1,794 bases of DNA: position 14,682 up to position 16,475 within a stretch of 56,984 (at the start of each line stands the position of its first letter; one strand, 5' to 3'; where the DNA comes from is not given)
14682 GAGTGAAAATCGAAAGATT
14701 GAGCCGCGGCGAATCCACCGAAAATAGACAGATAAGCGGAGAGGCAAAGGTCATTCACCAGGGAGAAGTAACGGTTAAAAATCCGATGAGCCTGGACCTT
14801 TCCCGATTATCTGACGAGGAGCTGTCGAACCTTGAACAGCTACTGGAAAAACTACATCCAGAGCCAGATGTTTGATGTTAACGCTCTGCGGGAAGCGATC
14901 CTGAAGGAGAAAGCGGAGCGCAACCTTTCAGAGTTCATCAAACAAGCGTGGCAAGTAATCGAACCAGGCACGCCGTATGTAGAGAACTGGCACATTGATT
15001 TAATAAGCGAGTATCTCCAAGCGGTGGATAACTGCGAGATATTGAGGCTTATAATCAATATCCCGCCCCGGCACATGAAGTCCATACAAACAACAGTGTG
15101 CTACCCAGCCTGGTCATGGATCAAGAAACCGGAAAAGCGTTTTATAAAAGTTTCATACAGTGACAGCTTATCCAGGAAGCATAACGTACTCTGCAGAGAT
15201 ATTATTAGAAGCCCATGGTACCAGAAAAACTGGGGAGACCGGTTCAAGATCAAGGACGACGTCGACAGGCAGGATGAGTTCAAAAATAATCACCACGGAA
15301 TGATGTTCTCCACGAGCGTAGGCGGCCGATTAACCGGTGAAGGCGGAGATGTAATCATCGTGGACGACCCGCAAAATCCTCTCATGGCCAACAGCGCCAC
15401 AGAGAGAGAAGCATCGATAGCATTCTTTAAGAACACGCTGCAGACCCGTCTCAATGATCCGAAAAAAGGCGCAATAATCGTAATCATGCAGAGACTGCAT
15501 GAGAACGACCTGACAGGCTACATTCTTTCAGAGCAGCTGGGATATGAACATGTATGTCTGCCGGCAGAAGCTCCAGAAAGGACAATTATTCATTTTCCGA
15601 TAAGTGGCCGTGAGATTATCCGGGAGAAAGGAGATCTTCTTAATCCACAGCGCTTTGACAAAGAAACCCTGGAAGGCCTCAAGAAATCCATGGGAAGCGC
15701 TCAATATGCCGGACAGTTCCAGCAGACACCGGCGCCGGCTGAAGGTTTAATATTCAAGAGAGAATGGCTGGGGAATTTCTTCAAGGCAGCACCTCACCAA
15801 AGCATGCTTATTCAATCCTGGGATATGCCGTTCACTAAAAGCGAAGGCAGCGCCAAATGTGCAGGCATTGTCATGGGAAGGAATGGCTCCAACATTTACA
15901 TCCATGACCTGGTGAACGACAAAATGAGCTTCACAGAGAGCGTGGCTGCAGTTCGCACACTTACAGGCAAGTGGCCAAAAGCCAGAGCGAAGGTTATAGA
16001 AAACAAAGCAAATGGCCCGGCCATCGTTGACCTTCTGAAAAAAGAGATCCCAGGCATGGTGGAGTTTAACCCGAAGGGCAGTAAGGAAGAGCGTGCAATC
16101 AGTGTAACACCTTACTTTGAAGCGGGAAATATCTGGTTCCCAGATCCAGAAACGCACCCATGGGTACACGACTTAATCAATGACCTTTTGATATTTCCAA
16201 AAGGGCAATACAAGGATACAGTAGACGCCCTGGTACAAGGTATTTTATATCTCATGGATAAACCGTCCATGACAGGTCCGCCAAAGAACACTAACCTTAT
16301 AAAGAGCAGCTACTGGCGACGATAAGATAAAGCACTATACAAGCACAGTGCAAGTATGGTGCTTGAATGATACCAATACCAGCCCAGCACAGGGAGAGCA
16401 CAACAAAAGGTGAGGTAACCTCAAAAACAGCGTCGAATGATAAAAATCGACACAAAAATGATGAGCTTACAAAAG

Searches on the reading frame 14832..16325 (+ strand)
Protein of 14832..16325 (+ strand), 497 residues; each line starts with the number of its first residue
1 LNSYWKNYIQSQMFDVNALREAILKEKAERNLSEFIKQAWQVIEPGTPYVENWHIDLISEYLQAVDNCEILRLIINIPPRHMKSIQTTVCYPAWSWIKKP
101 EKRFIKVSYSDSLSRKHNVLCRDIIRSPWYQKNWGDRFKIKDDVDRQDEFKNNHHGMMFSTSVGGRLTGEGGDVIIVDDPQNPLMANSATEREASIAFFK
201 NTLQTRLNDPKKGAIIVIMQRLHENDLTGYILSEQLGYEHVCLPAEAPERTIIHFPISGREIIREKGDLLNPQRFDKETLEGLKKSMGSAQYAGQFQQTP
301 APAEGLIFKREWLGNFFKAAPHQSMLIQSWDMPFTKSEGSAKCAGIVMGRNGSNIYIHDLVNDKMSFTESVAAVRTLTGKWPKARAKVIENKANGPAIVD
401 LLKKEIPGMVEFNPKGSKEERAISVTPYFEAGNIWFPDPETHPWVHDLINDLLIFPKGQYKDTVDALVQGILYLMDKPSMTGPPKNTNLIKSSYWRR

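Call 9: search_protein_families(library=pfam, proteins=[window:14832-16325:+], max_evalue=0.01)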
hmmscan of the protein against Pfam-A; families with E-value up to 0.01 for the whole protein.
window:14832-16325:+ (497 aa): 1 family
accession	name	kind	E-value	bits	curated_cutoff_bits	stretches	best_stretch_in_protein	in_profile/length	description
PF17289.8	Terminase_6C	-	7.6e-12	45.9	22.6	1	329-472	2-153/155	Terminase RNaseH-like domain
